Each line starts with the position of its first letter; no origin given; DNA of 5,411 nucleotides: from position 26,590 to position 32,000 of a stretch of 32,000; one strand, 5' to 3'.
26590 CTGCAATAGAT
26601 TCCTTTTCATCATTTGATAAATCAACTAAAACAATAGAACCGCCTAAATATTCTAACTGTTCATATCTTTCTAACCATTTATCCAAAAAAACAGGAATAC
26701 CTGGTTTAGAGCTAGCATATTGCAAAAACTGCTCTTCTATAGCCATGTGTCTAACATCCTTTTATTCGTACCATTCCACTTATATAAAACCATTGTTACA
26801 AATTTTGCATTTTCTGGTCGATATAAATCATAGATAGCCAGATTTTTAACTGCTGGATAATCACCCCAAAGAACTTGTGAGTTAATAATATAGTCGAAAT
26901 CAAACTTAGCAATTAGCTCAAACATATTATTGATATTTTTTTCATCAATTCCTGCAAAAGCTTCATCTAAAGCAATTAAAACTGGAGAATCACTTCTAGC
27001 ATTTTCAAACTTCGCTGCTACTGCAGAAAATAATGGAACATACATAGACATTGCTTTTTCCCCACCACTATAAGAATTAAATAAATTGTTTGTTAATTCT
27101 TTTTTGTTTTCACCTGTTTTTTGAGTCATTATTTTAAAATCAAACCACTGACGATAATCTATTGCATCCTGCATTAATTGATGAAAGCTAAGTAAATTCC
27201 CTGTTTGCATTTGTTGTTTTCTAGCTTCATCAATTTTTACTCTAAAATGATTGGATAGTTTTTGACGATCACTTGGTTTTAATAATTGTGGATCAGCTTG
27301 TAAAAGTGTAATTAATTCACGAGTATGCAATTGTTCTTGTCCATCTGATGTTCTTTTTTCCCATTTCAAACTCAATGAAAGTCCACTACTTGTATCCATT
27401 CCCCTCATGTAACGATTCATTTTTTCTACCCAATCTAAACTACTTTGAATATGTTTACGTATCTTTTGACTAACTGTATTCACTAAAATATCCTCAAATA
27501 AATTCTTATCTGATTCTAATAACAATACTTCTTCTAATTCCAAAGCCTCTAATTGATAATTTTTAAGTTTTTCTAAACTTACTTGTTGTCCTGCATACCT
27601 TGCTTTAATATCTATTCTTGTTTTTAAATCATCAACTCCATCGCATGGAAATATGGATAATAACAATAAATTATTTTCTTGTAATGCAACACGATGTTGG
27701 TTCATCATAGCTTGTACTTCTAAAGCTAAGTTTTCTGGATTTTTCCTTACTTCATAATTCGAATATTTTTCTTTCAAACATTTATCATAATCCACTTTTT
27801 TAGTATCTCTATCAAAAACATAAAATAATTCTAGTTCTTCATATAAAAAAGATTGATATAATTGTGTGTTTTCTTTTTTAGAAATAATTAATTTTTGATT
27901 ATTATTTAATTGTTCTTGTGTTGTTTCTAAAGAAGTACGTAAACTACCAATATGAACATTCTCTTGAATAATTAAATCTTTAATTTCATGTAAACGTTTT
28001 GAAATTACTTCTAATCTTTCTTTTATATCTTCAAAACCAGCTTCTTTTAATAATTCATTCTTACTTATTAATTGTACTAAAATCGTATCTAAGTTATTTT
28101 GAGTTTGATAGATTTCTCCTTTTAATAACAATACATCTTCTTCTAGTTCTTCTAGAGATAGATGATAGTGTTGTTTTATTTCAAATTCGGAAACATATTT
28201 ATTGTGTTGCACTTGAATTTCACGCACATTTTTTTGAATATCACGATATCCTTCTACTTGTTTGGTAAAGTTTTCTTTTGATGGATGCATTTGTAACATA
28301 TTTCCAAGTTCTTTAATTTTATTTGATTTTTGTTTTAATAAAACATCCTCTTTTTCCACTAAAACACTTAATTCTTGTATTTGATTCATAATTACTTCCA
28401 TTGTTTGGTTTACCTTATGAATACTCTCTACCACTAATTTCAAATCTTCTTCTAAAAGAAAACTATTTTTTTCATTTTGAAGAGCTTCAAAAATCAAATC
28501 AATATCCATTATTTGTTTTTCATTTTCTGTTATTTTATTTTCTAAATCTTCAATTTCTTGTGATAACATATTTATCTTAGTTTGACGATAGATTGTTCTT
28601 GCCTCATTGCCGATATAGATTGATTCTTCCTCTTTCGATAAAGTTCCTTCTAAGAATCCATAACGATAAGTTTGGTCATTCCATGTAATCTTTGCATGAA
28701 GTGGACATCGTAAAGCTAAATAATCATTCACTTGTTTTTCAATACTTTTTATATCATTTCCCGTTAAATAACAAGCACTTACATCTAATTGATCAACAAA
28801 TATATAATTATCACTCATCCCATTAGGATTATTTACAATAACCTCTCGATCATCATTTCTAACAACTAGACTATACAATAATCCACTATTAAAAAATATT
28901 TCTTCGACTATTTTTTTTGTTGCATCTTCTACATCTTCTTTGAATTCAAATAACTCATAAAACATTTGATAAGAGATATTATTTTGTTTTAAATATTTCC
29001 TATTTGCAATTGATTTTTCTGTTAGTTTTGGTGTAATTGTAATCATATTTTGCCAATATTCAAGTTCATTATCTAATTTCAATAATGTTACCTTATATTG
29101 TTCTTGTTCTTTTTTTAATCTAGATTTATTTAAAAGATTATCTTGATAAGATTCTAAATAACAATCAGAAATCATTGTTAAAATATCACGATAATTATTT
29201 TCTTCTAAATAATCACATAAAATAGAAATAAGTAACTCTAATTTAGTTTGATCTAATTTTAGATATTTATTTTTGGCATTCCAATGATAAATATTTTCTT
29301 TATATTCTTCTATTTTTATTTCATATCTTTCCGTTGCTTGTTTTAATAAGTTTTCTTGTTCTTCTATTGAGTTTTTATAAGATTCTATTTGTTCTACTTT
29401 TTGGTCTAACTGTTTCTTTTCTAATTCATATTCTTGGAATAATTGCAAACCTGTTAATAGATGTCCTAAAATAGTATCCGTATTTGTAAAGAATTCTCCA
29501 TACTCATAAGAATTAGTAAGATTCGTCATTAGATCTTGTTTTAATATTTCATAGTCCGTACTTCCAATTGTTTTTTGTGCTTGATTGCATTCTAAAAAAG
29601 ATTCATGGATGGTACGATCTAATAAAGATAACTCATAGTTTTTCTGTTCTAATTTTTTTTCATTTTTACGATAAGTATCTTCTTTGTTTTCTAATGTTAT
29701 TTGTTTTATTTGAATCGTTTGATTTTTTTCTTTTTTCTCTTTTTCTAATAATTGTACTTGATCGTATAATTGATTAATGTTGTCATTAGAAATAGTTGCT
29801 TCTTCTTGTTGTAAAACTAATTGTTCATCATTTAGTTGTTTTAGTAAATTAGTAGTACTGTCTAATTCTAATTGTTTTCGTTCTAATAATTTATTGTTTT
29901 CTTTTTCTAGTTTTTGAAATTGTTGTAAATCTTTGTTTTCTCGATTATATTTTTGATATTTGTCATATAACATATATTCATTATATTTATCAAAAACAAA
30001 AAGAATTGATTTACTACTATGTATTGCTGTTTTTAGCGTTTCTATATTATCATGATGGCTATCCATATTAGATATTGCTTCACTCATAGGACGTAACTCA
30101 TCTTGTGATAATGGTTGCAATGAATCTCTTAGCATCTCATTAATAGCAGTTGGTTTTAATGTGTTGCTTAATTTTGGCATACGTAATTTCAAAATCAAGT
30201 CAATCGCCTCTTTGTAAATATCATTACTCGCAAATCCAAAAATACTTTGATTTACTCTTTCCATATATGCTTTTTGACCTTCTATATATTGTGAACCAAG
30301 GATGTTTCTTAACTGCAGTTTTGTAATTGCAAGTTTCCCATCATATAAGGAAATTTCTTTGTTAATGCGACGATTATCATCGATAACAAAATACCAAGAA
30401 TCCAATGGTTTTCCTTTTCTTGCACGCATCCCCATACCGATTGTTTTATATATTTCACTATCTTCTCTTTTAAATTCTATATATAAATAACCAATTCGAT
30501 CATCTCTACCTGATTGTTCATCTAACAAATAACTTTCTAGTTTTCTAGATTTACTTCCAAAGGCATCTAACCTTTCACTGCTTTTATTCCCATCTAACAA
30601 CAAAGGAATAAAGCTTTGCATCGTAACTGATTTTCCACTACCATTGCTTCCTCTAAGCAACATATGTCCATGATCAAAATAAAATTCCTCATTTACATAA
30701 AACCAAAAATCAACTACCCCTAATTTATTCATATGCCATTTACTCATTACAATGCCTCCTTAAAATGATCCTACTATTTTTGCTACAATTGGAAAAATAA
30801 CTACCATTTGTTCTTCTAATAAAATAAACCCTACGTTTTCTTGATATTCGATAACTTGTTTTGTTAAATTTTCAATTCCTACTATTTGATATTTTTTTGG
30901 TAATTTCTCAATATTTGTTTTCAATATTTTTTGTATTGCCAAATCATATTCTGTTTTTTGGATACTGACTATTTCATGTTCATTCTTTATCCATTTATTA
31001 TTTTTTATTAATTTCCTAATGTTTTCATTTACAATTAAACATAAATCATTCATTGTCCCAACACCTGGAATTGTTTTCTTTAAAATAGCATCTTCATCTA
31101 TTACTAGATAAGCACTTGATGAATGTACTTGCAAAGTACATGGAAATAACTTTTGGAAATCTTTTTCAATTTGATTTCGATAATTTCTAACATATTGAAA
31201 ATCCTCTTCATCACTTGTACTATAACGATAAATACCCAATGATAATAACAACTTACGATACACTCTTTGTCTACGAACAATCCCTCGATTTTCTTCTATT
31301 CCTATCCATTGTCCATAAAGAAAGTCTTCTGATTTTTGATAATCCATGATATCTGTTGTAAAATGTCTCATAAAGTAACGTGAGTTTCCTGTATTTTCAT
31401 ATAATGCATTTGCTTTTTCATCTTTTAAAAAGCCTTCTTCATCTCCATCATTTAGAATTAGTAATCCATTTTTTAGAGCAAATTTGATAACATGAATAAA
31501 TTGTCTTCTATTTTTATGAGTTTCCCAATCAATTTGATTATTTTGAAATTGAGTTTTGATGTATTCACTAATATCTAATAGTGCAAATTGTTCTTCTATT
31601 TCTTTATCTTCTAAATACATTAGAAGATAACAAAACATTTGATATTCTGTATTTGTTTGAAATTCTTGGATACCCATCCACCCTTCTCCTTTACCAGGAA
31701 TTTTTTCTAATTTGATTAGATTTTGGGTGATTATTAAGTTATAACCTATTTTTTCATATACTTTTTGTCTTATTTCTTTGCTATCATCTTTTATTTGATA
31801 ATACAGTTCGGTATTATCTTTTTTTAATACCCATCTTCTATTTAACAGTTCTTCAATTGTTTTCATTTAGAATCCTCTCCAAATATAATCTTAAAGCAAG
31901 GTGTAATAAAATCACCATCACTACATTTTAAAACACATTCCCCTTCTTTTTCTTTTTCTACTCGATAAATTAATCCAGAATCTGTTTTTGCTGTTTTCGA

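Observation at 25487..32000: Wadjet-like SMC anti-plasmid defence operon (jetA partial, jetB, jetC, jetD) with intact catalytic motifs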

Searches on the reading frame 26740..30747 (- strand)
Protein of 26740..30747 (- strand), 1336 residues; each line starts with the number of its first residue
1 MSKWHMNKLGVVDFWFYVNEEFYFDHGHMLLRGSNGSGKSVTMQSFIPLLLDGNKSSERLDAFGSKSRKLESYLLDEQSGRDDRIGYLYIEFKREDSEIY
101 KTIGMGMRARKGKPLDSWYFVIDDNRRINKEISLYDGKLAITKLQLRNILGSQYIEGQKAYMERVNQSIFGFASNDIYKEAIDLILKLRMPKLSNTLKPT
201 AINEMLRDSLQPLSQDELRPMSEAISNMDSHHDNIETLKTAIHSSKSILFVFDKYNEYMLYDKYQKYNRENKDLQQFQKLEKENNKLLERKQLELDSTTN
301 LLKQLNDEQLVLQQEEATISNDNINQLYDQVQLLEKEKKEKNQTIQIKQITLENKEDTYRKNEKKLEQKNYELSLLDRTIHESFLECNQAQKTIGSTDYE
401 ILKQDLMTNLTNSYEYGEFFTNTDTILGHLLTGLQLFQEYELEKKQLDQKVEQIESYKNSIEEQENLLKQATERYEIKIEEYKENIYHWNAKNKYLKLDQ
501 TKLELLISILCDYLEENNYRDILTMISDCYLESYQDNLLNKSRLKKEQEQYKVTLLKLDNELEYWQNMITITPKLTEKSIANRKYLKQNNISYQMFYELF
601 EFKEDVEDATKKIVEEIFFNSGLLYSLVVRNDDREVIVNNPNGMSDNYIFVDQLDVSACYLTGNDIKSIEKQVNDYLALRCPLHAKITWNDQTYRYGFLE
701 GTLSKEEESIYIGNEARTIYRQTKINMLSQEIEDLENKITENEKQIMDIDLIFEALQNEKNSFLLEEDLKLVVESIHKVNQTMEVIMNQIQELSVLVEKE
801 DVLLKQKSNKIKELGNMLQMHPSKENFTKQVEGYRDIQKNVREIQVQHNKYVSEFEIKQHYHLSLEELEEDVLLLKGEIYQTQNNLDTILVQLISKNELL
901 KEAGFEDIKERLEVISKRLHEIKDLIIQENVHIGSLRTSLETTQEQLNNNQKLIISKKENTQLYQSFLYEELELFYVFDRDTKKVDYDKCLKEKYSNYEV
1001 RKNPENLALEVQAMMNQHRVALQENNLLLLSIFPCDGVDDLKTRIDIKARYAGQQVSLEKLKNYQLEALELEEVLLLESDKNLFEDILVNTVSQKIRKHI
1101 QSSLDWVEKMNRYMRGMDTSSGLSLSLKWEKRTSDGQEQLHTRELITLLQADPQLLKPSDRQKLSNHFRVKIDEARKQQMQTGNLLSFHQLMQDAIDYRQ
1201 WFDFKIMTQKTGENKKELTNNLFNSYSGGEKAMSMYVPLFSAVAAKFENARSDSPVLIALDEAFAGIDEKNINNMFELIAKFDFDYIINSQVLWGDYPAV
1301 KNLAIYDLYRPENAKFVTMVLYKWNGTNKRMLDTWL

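Call 3: search_protein_families(library=ncbifam, proteins=[window:26740-30747:-], max_evalue=0.01)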
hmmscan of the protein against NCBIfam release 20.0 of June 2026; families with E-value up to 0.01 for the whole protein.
window:26740-30747:- (1336 aa): 2 families
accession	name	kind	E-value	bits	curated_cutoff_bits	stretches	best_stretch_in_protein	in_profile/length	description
TIGR02680.1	TIGR02680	hypoth_equivalog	3.6e-183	611.5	462.85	1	3-1330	1-1356/1356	TIGR02680 family protein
TIGR02168.1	SMC_prok_B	equivalog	0.00011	20.1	567.35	1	699-958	652-916/1181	chromosome segregation protein SMC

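Call 4: search_protein_families(library=padloc, proteins=[window:26740-30747:-], max_evalue=0.01)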
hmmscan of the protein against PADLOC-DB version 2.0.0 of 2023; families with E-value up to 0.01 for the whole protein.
window:26740-30747:- (1336 aa): 8 families
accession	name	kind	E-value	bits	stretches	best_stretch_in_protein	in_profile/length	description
PDLC00551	JetC2|JetC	-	0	1198.1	1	1-1333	3-1359/1365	DUF3584 domain; MukB-like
PDLC00550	JetC2|JetC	-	0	1154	1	2-1332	3-1353/1355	DUF3584 domain; MukB-like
PDLC00552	JetC2|JetC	-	2.8e-184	613.1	1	1-1333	1-1352/1365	DUF3584 domain; MukB-like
PDLC00553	JetC2|JetC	-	3.3e-164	546.8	1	3-1331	14-1352/1361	DUF3584 domain; MukB-like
PDLC00554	JetC2|JetC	-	1.9e-116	387.5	1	2-369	6-377/390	DUF3584 domain; MukB-like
PDLC00549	JetC2|JetC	-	5.9e-33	111.8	2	1103-1298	1174-1358/1404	DUF3584 domain; MukB-like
PDLC00519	JetC1|JetC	-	4.9e-16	56.1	2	1188-1288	953-1053/1097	DUF3584 domain; MukB-like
PDLC00512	JetC1|JetC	-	2.8e-05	20.3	1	905-1285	705-1072/1123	DUF3584 domain; MukB-like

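Call 5: search_protein_families(library=pfam, proteins=[window:26740-30747:-], max_evalue=0.01)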
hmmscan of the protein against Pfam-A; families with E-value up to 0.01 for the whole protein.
window:26740-30747:- (1336 aa): 3 families
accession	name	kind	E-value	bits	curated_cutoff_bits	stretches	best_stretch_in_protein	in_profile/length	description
PF13558.12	SbcC_Walker_B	-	4e-21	75.5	27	1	1194-1280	2-89/90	SbcC/RAD50-like, Walker B motif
PF07379.16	DUF1494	-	0.00096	19.5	24.3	0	560-623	22-82/179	Protein of unknown function (DUF1494)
PF02463.25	SMC_N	-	0.0018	18.2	40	0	8-98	4-89/220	RecF/RecN/SMC N terminal domain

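Call 18: search_solved_structures(query=window:26740-30747:-, max_evalue=0.01)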
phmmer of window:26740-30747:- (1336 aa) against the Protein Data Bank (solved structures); distinct sequences matched with E-value up to 0.01: 1.
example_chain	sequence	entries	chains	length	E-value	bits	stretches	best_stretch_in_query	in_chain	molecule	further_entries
9qe0_A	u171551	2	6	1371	2e-153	516.5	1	2-1329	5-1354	JetC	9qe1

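Call 28: search_solved_structures(query=window:26740-30747:-, max_evalue=0.001, show_alignments=1)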
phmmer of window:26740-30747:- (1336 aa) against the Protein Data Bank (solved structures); distinct sequences matched with E-value up to 0.001: 1.
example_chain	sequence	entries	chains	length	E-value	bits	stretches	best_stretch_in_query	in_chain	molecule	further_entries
9qe0_A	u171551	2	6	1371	2e-153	516.5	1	2-1329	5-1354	JetC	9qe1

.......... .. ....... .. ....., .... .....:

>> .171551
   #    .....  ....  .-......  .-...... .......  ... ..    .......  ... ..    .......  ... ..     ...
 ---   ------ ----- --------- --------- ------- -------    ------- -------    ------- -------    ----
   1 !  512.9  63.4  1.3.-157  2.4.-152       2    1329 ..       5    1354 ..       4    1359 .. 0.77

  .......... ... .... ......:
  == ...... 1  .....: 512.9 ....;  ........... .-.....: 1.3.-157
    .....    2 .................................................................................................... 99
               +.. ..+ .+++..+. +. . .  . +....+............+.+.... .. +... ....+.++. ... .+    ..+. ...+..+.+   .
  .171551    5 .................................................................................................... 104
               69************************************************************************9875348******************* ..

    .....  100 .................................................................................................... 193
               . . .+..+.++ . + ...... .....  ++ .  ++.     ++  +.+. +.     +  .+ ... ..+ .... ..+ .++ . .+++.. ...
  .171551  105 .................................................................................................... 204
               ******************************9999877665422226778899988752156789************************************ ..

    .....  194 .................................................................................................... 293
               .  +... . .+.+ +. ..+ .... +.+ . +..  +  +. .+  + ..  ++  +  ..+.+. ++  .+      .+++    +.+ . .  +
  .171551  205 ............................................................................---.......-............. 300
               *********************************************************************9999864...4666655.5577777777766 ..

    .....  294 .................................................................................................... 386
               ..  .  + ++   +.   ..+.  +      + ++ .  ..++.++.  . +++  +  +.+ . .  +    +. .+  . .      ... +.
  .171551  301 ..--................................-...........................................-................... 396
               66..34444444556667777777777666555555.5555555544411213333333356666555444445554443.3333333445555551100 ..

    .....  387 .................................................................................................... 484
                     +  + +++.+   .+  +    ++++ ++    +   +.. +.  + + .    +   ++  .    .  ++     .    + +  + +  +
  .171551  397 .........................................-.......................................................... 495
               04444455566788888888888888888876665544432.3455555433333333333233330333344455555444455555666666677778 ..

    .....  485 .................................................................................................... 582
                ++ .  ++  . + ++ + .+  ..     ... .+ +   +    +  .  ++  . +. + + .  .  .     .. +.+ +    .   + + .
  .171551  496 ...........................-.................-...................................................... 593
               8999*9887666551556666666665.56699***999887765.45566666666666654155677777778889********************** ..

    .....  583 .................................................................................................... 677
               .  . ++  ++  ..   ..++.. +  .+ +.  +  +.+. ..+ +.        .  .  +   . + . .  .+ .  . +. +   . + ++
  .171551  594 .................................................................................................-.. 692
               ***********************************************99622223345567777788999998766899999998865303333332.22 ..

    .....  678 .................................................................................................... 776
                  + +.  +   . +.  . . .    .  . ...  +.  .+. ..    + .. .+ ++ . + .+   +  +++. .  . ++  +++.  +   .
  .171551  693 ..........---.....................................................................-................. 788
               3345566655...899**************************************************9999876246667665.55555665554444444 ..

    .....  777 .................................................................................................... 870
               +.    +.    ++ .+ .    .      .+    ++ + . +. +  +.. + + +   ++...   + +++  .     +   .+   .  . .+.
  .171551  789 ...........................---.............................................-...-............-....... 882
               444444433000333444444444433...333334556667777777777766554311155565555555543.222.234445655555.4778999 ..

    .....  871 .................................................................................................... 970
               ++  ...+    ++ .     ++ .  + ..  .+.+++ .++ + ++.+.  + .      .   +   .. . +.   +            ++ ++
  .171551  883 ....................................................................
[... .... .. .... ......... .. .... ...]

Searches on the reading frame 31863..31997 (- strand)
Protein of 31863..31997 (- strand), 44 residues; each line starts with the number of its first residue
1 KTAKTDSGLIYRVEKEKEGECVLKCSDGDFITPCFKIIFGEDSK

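Call 3: search_protein_families(library=ncbifam, proteins=[window:31863-31997:-], max_evalue=0.01)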
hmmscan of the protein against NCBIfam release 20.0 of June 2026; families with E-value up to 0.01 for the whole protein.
window:31863-31997:- (44 aa): 0 families

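Call 4: search_protein_families(library=padloc, proteins=[window:31863-31997:-], max_evalue=0.01)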
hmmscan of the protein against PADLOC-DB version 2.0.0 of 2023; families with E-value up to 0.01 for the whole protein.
window:31863-31997:- (44 aa): 2 families
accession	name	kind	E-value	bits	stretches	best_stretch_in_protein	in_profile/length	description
PDLC00540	JetA2|JetA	-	4.1e-08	30.4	1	2-42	453-494/496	DUF2397 domain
PDLC00535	JetA2|JetA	-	0.0026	15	1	4-40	449-486/487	DUF2397 domain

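Call 5: search_protein_families(library=pfam, proteins=[window:31863-31997:-], max_evalue=0.01)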
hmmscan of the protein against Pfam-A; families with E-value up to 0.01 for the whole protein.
window:31863-31997:- (44 aa): 0 families
